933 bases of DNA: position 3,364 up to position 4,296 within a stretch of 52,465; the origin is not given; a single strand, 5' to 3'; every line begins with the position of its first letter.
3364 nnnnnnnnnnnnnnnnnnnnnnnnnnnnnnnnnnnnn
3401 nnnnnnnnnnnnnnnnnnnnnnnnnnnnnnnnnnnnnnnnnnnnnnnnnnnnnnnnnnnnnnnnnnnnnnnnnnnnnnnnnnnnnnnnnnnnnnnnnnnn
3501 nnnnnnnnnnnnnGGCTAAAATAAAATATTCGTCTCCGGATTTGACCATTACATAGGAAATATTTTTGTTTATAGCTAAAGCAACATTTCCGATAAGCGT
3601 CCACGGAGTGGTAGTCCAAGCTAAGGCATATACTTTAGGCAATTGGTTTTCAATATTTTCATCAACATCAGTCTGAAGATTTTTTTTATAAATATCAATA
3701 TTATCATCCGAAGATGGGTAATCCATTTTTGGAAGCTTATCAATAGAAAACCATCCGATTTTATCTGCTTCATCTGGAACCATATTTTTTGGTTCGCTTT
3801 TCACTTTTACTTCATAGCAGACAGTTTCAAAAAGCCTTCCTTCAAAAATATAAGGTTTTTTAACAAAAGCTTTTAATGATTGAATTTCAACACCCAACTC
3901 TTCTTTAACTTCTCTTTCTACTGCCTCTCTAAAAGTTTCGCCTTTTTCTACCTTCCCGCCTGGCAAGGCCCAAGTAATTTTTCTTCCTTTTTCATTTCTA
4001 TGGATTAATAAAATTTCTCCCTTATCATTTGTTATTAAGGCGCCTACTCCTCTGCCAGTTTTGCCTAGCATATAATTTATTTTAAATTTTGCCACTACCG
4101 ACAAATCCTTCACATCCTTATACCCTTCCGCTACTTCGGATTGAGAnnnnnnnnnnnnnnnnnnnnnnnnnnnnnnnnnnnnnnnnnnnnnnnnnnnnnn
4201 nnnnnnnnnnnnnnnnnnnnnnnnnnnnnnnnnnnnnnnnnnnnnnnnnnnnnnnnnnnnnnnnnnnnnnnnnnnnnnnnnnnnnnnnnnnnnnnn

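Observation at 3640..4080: Complete Nudix hydrolase domain inserted inside isoleucyl-tRNA synthetase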

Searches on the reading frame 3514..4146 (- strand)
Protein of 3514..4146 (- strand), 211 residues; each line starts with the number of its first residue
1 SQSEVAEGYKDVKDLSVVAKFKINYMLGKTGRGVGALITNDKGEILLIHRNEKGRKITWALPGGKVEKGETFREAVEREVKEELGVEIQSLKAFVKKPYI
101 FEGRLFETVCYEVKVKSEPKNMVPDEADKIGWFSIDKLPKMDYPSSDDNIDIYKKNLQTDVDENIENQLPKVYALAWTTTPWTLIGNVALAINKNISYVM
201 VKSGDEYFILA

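Call 5: find_homologous_proteins(query=window:3544-4134:-, max_evalue=0.001)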
Query seq(197 aa) (197 aa): 169 proteins with E <= 0.001 among 532 candidates; the best 120 are listed.
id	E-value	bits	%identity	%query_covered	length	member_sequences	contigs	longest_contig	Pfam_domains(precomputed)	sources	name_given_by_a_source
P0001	3.6e-19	87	43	64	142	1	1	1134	PF00293.35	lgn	-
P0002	7.9e-19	86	43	68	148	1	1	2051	PF00293.35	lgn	-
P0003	8.8e-16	76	42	56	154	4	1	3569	PF00293.35,PF14815.13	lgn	-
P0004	4.0e-13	67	30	100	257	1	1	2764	PF22327.3,PF00133.29,PF00293.35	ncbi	-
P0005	6.4e-13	67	37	65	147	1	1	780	PF00293.35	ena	-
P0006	2.0e-11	62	38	54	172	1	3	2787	PF00293.35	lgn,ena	-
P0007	3.5e-11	61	29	85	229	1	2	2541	PF00293.35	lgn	-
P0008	3.4e-10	58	36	59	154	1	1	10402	PF00293.35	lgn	-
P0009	2.0e-9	55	36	61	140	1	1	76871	PF00293.35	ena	-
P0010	6.5e-9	54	72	16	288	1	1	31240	PF09334.18,PF00133.29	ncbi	ncbi:isoleucine--tRNA ligase, partial [Candidatus Parcubacteria bacterium]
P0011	1.1e-8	53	36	61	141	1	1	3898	PF00293.35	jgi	jgi:8-oxo-dGTP diphosphatase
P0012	1.4e-8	53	83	15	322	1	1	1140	PF00133.29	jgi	jgi:Isoleucyl-tRNA synthetase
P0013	2.3e-8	52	69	16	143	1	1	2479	PF00133.29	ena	-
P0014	2.3e-8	52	31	79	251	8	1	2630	PF00293.35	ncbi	-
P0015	2.7e-8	52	80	15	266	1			PF09334.18,PF00133.29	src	-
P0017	3.5e-8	51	36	61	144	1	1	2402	PF22327.3,PF00293.35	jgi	-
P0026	8.7e-8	50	31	72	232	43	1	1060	PF00293.35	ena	-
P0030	1.2e-7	50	36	50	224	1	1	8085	PF21906.3,PF19368.6,PF00293.35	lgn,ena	-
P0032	1.3e-7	49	30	72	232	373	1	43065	PF00293.35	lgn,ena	-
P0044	4.7e-7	48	34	61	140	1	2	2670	PF00293.35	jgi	jgi:8-oxo-dGTP diphosphatase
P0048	8.0e-7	47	38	53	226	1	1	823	PF21906.3,PF19368.6,PF00293.35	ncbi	-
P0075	4.2e-6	44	32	56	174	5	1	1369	PF00293.35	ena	-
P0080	5.1e-6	44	35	50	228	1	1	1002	PF21906.3,PF19368.6,PF00293.35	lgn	-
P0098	1.5e-5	43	46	29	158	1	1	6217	PF00293.35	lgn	-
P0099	1.5e-5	43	32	58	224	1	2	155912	PF21906.3,PF19368.6,PF00293.35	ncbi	-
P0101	1.6e-5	43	35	53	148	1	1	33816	PF00293.35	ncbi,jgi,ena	-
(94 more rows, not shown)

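Call 20: search_protein_representatives(protein=window:3514-4146:-)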
Query: 211 residues. Proteins with E-value up to 0.001 (for the whole library): 18843; up to 1e-10: 300; up to 1e-30: 3. The best 150 are listed.
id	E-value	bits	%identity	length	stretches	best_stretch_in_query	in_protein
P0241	7.1e-83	293.6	62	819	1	1-211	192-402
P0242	6.1e-57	208.9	51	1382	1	5-211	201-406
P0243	5.3e-35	137.2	42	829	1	3-210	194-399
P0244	1.2e-29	119.8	39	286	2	31-140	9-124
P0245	1.2e-28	116.4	37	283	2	30-141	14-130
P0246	8.1e-27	110.5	38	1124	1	7-211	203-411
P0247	1.1e-26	110.0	39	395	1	4-202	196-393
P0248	1.0e-23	100.3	37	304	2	31-140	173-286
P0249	4.6e-23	98.2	35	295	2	30-156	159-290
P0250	1.3e-22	96.7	37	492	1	1-204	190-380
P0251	9.7e-22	93.9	43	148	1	30-158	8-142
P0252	6.6e-21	91.2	36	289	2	31-153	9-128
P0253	9.6e-21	90.6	37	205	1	8-211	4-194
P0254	3.2e-20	88.9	35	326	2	27-153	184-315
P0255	3.9e-20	88.7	36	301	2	32-145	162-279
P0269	2.9e-16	76.0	36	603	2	34-196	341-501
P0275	9.7e-16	74.3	31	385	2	40-161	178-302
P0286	3.4e-15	72.5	40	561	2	34-135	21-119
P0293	6.3e-15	71.7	33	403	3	37-103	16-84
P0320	1.2e-13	67.5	43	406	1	33-140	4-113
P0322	1.2e-13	67.5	33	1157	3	33-138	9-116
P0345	4.0e-13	65.7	34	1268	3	41-102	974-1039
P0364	1.5e-12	63.9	38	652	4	36-88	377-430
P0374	2.1e-12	63.4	42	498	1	30-140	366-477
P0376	2.2e-12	63.3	34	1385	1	3-211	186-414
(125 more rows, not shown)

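Call 22: search_protein_families(library=pfam, proteins=[P0241, P0242, P0243, P0246, P0247, P0250, P0376], max_evalue=0.0001)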
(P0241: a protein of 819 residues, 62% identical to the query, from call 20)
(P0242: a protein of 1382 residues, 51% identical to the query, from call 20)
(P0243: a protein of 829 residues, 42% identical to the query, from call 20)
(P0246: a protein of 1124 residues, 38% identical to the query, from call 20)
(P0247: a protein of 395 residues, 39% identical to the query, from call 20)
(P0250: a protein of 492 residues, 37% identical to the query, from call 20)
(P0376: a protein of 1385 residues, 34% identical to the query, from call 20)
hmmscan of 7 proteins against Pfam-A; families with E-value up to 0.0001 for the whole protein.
P0241 (819 aa): 5 families
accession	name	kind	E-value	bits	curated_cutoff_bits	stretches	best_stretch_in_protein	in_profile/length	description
PF00133.28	tRNA-synt_1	-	7.2e-137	456.9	22.7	1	22-785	4-413/414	tRNA synthetases class I (I, L, M and V)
PF00293.34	NUDIX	-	2.7e-22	79.7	21.1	1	221-333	2-122/134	NUDIX domain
PF09334.17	tRNA-synt_1g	-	4.3e-19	69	20.1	2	50-196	8-135/391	tRNA synthetases class I (M)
PF14815.12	NUDIX_4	-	1e-05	25.7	35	1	228-331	4-100/113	NUDIX domain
PF01406.26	tRNA-synt_1e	-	2.1e-05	24.5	27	0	721-794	228-298/301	tRNA synthetases class I (C) catalytic domain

P0242 (1382 aa): 6 families
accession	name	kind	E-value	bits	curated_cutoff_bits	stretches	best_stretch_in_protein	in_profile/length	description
PF00133.28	tRNA-synt_1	-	5.8e-122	407.8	22.7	2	22-634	2-267/414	tRNA synthetases class I (I, L, M and V)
PF00300.27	His_Phos_1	-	1.1e-32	113.8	21.7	1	642-819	3-178/194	Histidine phosphatase superfamily (branch 1)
PF08264.19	Anticodon_1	-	2.5e-32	112.2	25.1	1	1019-1158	1-146/148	Anticodon-binding domain of tRNA ligase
PF00293.34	NUDIX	-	1.8e-22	80.2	21.1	1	226-343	4-130/134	NUDIX domain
PF19302.4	DUF5915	-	1.8e-17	64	27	1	1210-1354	23-173/195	Domain of unknown function (DUF5915)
PF09334.17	tRNA-synt_1g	-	2.9e-17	62.9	20.1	1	52-197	8-133/391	tRNA synthetases class I (M)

P0243 (829 aa): 3 families
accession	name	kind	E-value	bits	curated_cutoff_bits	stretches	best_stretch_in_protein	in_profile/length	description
PF00133.28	tRNA-synt_1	-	3.3e-118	395.5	22.7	1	20-782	2-408/414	tRNA synthetases class I (I, L, M and V)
PF09334.17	tRNA-synt_1g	-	6.3e-16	58.6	20.1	1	50-113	8-70/391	tRNA synthetases class I (M)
PF00293.34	NUDIX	-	2e-12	47.7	21.1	1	221-329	2-118/134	NUDIX domain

P0246 (1124 aa): 5 families
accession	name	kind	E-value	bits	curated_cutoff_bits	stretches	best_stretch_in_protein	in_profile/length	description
PF00133.28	tRNA-synt_1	-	1.3e-121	406.7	22.7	1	22-784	2-412/414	tRNA synthetases class I (I, L, M and V)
PF08264.19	Anticodon_1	-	2.6e-25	89.5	25.1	1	830-977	1-145/148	Anticodon-binding domain of tRNA ligase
PF19302.4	DUF5915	-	2.8e-17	63.3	27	1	999-1120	75-192/195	Domain of unknown function (DUF5915)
PF09334.17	tRNA-synt_1g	-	4.8e-16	58.9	20.1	1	52-200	8-136/391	tRNA synthetases class I (M)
PF00293.34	NUDIX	-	9.9e-14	51.9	21.1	1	224-338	2-123/134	NUDIX domain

P0247 (395 aa): 2 families
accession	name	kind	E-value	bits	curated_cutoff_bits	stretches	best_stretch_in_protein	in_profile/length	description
PF00133.28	tRNA-synt_1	-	9e-48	163.5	22.7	1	21-208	2-186/414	tRNA synthetases class I (I, L, M and V)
PF00293.34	NUDIX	-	4.6e-16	59.5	21.1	1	222-340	3-127/134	NUDIX domain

P0250 (492 aa): 3 families
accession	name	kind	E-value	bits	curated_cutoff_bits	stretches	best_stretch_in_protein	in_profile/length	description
PF00133.28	tRNA-synt_1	-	2.5e-64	218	22.7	1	18-242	2-221/414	tRNA synthetases class I (I, L, M and V)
PF00293.34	NUDIX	-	1.7e-12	48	21.1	1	220-321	6-118/134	NUDIX domain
PF09334.17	tRNA-synt_1g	-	1e-08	34.8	20.1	1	48-194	8-135/391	tRNA synthetases class I (M)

P0376 (1385 aa): 5 families
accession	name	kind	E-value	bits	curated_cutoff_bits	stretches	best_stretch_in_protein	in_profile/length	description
PF00133.28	tRNA-synt_1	-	1.8e-116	389.8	22.7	2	11-637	2-253/414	tRNA synthetases class I (I, L, M and V)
PF08264.19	Anticodon_1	-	1e-34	120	25.1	1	1226-1380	1-146/148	Anticodon-binding domain of tRNA ligase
PF00300.27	His_Phos_1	-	8.5e-26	91.3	21.7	1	664-727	3-62/194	Histidine phosphatase superfamily (branch 1)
PF00293.34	NUDIX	-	5.2e-14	52.8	21.1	1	224-325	5-117/134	NUDIX domain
PF09334.17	tRNA-synt_1g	-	1.1e-10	41.3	20.1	1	41-188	8-135/391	tRNA synthetases class I (M)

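Call 68: search_protein_families(library=ncbifam, proteins=[P0001, P0376], max_evalue=0.000001)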
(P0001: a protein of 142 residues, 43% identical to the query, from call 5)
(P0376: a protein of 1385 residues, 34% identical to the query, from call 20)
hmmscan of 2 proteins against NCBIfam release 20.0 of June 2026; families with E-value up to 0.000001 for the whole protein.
P0001 (142 aa): 11 families
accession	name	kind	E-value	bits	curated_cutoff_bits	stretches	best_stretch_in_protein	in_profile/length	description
NF006530.0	PRK08999.1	equivalog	1.4e-15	57.1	245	1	13-74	10-70/315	Nudix family hydrolase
TIGR00586.1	mutt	equivalog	5.1e-15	55.6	97.9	1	12-106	8-99/129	8-oxo-dGTP diphosphatase MutT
NF007834.0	PRK10546.1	equivalog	1.7e-12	47.3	156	1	14-72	8-65/135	pyrimidine (deoxy)nucleoside triphosphate diphosphatase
NF008044.0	PRK10776.1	equivalog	3.2e-12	46.5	148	1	14-102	9-94/130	8-oxo-dGTP diphosphatase MutT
NF012016.0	PRK15472.1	equivalog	7e-10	38.8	95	1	16-78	10-74/141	nucleoside triphosphatase NudI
NF001938.0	PRK00714.1-5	equivalog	2e-09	37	116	1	11-68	15-76/172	RNA pyrophosphohydrolase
NF041652.1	Nud_hyd_Dein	equivalog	2.4e-09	37.6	200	1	11-76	15-82/152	Nudix hydrolase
NF001937.0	PRK00714.1-4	equivalog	1.7e-08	34.2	139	1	12-82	11-76/161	RNA pyrophosphohydrolase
NF001935.0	PRK00714.1-2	equivalog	2.4e-08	33.7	259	1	12-84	11-78/183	RNA pyrophosphohydrolase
NF001934.0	PRK00714.1-1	equivalog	2.6e-08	33.5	241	1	11-82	10-76/176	RNA pyrophosphohydrolase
NF011963.0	PRK15434.1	subfamily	2.9e-08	33.6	146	1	14-70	22-76/159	GDP-mannose mannosyl hydrolase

P0376 (1385 aa): 28 families (the best 25 are shown)
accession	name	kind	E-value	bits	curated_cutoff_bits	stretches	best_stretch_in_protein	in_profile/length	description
TIGR00392.1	ileS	equivalog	9.3e-232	771.8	621.4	4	368-660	222-508/861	isoleucine--tRNA ligase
NF000258.1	MupB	exception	7.1e-169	563.7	1900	4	8-205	9-205/1033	mupirocin-resistant isoleucine--tRNA ligase MupB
NF000257.1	MupA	exception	8.3e-161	536.9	1900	4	5-211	6-211/1024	mupirocin-resistant isoleucine--tRNA ligase MupA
TIGR00422.1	valS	equivalog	1.4e-103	347.5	612.1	4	9-198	12-195/863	valine--tRNA ligase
NF009687.0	PRK13208.1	equivalog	8.4e-98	328.5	738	4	465-635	253-418/801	valine--tRNA ligase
NF004349.1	PRK05729.1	equivalog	2e-91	307.6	704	4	465-633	248-412/860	valine--tRNA ligase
NF040702.1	ileS_w_GNAT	exception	1.1e-85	288.2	1999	3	7-205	22-222/1100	isoleucine--tRNA ligase, N-acetyltransferase domain-containing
NF011492.0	PRK14900.1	equivalog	2.4e-53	181.3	1783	4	1223-1379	613-765/1044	valine--tRNA ligase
NF000540.1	alt_ValS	exception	3.9e-50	170.7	900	4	1218-1381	644-798/827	valine--tRNA ligase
NF008957.0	PRK12300.1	subfamily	2.9e-44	151.3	677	3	1222-1361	696-824/946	leucine--tRNA ligase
TIGR00395.1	leuS_arch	equivalog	4.3e-35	121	648.5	3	1218-1360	689-810/938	leucine--tRNA ligase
TIGR00396.1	leuS_bact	equivalog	6.7e-26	90.7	548.4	1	12-203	11-184/843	leucine--tRNA ligase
TIGR00398.1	metG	equivalog_domain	9.3e-17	60.9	336.35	1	41-186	8-133/530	methionine--tRNA ligase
NF006530.0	PRK08999.1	equivalog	2.8e-15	56.2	245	1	221-328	5-114/315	Nudix family hydrolase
NF007834.0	PRK10546.1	equivalog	1.1e-14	54.4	156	1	222-325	4-108/135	pyrimidine (deoxy)nucleoside triphosphate diphosphatase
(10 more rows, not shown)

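Call 70: search_protein_families(library=padloc, proteins=[P0001, P0002, P0009, P0011], max_evalue=0.01)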
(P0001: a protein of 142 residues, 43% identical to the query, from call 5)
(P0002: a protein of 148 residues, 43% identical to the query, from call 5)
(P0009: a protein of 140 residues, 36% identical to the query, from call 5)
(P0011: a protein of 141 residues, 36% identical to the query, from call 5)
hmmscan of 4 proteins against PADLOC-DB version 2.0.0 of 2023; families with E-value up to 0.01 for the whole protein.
P0001 (142 aa): 1 family
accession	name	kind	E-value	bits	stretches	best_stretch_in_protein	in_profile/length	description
PDLC04899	PDC-S07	-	3.2e-20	70.1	1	14-121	11-112/135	-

P0002 (148 aa): 1 family
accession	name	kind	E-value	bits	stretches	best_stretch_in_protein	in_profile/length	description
PDLC04899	PDC-S07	-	2.2e-17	61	1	14-124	10-112/135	-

P0009 (140 aa): 1 family
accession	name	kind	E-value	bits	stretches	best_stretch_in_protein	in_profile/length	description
PDLC04899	PDC-S07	-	3.8e-10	37.5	1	11-120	10-112/135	-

P0011 (141 aa): 1 family
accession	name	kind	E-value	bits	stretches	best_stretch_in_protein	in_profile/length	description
PDLC04899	PDC-S07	-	5.1e-10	37.1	1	14-127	9-117/135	-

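Call 71: predict_structure(alignment_id=A4)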
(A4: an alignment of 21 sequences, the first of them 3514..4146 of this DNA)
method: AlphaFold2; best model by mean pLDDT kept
length: 211 residues; sequences in the alignment: 21
mean_pLDDT: 79.2   pTM: 0.73
mean pLDDT of the five models: 79.2, 77.0, 75.0, 74.9, 72.4
residues with pLDDT >= 90: 114; 70-90: 37; 50-70: 22; < 50: 38
segments of 3 or more residues with pLDDT < 50: 1-14, 185-191, 193-203, 206-211
pLDDT, mean of each block of 10 residues (from residue 1): 31 52 71 96 97 90 95 98 98 92 85 98 96 97 92 93 88 66 48 43 41 38
secondary structure, 60 per line:
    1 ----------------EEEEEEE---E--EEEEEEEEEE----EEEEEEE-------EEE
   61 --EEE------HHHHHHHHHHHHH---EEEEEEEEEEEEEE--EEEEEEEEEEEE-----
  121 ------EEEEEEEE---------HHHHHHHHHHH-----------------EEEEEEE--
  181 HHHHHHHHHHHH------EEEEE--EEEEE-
elements in order: E17-23 E30-39 E44-50 E58-60 E63-65 H72-84 E88-101 E104-115 E127-134 H144-154 E172-178 H181-192 E199-203 E206-210
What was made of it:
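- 3715..4059 (-): Nudix fold core (Pfam PF00293 match, aa 219-333). AF2 pLDDT is 85-98 over this part (call 71).
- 3646..3729 (-): C-terminal end of the Nudix module and the return linker (aa 329-356), predicted to be flexible. In the fragment model (call 71) the matching stretch, including helix H144-154, is confident (pLDDT about 88-93), so only part of this segment is likely to be a flexible linker.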

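Call 73: fold_search(model_id=the predicted structure, library=pdb)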
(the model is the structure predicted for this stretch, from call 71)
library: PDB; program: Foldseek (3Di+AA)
matches with E <= 10: 799; with E <= 0.001: 531
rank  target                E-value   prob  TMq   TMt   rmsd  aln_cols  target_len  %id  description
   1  4dyw_A                1.5e-10  1.00  0.54  0.87   1.6       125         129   32  Crystal structure of MutT NUDIX hydrolase from Burkholderia pseudomallei (released 2012-04-11)
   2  5gp0_E                2.0e-10  1.00  0.52  0.77   2.7       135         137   29  Crystal structure of geraniol-NUDX1 complex (released 2017-10-04)
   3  4kyx_A                2.7e-10  1.00  0.53  0.78   3.5       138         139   27  Crystal structure of ADP-ribose pyrophosphatase MutT from Rickettsia felis (released 2013-08-07)
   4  4kyx_B                4.0e-10  1.00  0.52  0.79   4.3       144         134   28  Crystal structure of ADP-ribose pyrophosphatase MutT from Rickettsia felis (released 2013-08-07)
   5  6ypf                  6.6e-10  1.00  0.51  0.81   3.8       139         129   25  NUDIX1 hydrolase from Rosa x hybrida in complex with geranyl pyrophosphate (released 2020-07-22)
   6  5gp0_I                7.4e-10  1.00  0.51  0.75   2.7       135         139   29  Crystal structure of geraniol-NUDX1 complex (released 2017-10-04)
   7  5wy6_E                7.4e-10  1.00  0.51  0.75   2.7       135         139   28  Crystal structure of AtNUDX1 (E56A) (released 2017-11-15)
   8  5wy6_A                7.8e-10  1.00  0.51  0.76   2.7       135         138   28  Crystal structure of AtNUDX1 (E56A) (released 2017-11-15)
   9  5gp0_A                1.0e-09  1.00  0.52  0.76   2.7       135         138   29  Crystal structure of geraniol-NUDX1 complex (released 2017-10-04)
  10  6ypb                  1.2e-09  1.00  0.52  0.82   2.2       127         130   27  NUDIX1 hydrolase from Rosa x hybrida (released 2020-07-22)
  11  7nr6_A                1.4e-09  1.00  0.53  0.71   4.8       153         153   23  Structure of NUDT15 in complex with NSC56456 (released 2022-03-23)
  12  7b67_B                2.2e-09  1.00  0.49  0.64   1.9       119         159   28  Structure of NUDT15 V18_V19insGV Mutant in complex with TH7755 (released 2021-03-24)
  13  5bon_C                2.5e-09  1.00  0.53  0.70   4.7       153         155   23  Crystal structure of human Nudt15 (MTH2) (released 2015-08-05)
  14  5bon_A                2.5e-09  1.00  0.51  0.68   5.4       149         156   24  Crystal structure of human Nudt15 (MTH2) (released 2015-08-05)
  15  5bon_B                2.8e-09  1.00  0.51  0.69   5.4       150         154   24  Crystal structure of human Nudt15 (MTH2) (released 2015-08-05)
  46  3a6t_A                2.6e-08  1.00  0.54  0.86   1.9       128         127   27  Crystal structure of MutT-8-OXO-DGMP complex (released 2009-10-27)
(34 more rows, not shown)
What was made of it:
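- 3715..4059 (-): Foldseek gives 4dyw TMt 0.87 at rmsd 1.6 and MutT 3a6t TMt 0.86 (call 73).
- On Nudix hydrolase superfamily (PF00293): Foldseek gives 4dyw TMt 0.87 at rmsd 1.6 (calls 71, 73).
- Structural similarity extends to the Ap6A hydrolase Ndx1 (TMt 0.80, call 73).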

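Call 79: search_protein_families(library=pfam, proteins=[P0244, P0245, P0248, P0249, P0251, P0252, P0254, P0269], max_evalue=0.001)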
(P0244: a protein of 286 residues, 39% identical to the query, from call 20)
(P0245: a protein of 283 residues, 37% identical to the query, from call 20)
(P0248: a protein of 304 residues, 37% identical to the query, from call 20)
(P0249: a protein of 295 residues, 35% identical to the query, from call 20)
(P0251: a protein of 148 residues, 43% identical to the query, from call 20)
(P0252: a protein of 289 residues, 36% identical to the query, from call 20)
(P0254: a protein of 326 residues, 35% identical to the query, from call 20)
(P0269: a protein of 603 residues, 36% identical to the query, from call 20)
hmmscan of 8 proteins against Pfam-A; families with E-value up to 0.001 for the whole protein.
P0244 (286 aa): 3 families
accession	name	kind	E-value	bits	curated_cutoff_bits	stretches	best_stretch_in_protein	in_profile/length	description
PF00293.34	NUDIX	-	5.4e-46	156.4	21.1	2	161-280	3-132/134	NUDIX domain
PF14815.12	NUDIX_4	-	6.3e-10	39.3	35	1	15-122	4-98/113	NUDIX domain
PF22327.2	Nudt16-like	-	6.6e-09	36.4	27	1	186-247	33-97/161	U8 snoRNA-decapping enzyme-like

P0245 (283 aa): 3 families
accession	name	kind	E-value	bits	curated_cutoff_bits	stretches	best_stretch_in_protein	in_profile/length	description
PF00293.34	NUDIX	-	1.8e-45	154.7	21.1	2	15-131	3-122/134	NUDIX domain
PF14815.12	NUDIX_4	-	2.7e-16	59.8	35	2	20-137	3-108/113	NUDIX domain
PF22327.2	Nudt16-like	-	4.5e-07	30.4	27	0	43-89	33-79/161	U8 snoRNA-decapping enzyme-like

P0248 (304 aa): 3 families
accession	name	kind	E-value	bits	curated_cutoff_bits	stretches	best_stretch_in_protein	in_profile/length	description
PF00293.34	NUDIX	-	2.5e-45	154.2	21.1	2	174-291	4-126/134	NUDIX domain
PF14815.12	NUDIX_4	-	4.1e-17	62.4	35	2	178-290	3-103/113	NUDIX domain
PF22327.2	Nudt16-like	-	1.1e-08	35.6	27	0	31-95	33-96/161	U8 snoRNA-decapping enzyme-like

P0249 (295 aa): 4 families
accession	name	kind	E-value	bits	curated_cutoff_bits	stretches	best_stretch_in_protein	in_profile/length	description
PF00293.34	NUDIX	-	1.4e-47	161.5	21.1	2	161-286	4-133/134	NUDIX domain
PF14815.12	NUDIX_4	-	5.9e-16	58.7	35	2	164-273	2-99/113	NUDIX domain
PF22327.2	Nudt16-like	-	1.4e-07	32.1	27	0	187-224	32-70/161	U8 snoRNA-decapping enzyme-like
PF13869.12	NUDIX_2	-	2.6e-05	24.2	27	0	174-221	60-101/188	Nucleotide hydrolase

P0251 (148 aa): 2 families
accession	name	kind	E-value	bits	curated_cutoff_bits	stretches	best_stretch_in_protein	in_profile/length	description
PF00293.34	NUDIX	-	7.5e-25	87.9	21.1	1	10-126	4-119/134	NUDIX domain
PF14815.12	NUDIX_4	-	9.3e-07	29.1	35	1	15-122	4-98/113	NUDIX domain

P0252 (289 aa): 2 families
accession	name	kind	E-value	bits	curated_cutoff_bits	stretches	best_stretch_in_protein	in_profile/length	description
PF00293.34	NUDIX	-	1.3e-40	139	21.1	2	10-117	4-122/134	NUDIX domain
PF14815.12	NUDIX_4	-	2.6e-10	40.5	35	1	12-116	2-101/113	NUDIX domain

P0254 (326 aa): 4 families
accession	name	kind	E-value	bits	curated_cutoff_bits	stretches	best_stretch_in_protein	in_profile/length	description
PF00293.34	NUDIX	-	1.9e-44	151.3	21.1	2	188-303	3-122/134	NUDIX domain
PF14815.12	NUDIX_4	-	1.7e-12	47.6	35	1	193-310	3-108/113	NUDIX domain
PF22327.2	Nudt16-like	-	3.1e-11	43.9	27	1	33-98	3-65/161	U8 snoRNA-decapping enzyme-like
PF14803.11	Zn_ribbon_Nudix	-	1.7e-07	31.5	25.6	1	5-39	2-34/34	Nudix N-terminal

P0269 (603 aa): 6 families
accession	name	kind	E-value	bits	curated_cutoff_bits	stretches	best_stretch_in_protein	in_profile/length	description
PF00133.28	tRNA-synt_1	-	1.3e-39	136.6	22.7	1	15-462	7-231/414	tRNA synthetases class I (I, L, M and V)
PF00293.34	NUDIX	-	1.1e-36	126.2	21.1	2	341-432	6-106/134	NUDIX domain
PF13603.12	tRNA-synt_1_2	-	1.6e-10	41.3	25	1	510-568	85-143/185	Leucyl-tRNA synthetase, editing domain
PF14815.12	NUDIX_4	-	2.9e-07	30.7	35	0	343-419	3-77/113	NUDIX domain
PF09334.17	tRNA-synt_1g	-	3.1e-06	26.6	20.1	1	42-182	10-136/391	tRNA synthetases class I (M)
PF22327.2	Nudt16-like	-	1.4e-05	25.5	27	0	364-427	37-101/161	U8 snoRNA-decapping enzyme-like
